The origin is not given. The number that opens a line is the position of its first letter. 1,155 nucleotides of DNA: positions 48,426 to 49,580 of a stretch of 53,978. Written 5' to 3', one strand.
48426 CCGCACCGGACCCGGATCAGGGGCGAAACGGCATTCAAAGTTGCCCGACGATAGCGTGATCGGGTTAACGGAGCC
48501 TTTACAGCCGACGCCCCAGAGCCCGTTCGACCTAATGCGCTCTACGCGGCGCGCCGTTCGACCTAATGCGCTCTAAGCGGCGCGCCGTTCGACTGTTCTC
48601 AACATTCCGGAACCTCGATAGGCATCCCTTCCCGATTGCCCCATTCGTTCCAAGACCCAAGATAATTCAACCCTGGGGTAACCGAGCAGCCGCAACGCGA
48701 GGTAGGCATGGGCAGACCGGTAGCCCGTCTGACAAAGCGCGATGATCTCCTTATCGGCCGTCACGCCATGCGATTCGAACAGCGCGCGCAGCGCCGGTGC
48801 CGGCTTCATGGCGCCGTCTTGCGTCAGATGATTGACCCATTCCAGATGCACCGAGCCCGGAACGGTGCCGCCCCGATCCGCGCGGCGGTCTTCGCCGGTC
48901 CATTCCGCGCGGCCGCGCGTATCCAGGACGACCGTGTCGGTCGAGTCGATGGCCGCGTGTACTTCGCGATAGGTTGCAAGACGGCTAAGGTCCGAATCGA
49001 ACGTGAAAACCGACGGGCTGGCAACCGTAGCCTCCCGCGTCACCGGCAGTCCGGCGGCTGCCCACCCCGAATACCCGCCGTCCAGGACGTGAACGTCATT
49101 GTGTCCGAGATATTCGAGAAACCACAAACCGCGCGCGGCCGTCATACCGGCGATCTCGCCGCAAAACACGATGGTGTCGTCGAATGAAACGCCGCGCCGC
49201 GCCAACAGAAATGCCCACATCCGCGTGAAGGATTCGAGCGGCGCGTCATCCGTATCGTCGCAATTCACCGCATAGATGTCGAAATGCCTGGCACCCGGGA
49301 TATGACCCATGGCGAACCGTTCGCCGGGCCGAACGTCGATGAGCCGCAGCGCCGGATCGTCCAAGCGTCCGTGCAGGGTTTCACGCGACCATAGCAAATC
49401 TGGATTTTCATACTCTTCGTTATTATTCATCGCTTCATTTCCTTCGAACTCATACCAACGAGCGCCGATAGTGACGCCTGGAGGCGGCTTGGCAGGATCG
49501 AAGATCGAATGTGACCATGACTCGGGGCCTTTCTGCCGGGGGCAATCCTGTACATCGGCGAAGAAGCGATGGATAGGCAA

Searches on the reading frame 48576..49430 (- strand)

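Call 73: search_protein_families(library=pfam, proteins=[window:48576-49430:-], max_evalue=0.001)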
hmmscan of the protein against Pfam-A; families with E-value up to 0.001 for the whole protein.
window:48576-49430:- (285 aa): 1 family
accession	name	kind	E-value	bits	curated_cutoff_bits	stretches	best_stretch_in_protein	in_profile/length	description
PF00581.25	Rhodanese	-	2e-30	105.6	22.2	2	16-126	2-102/102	Rhodanese-like domain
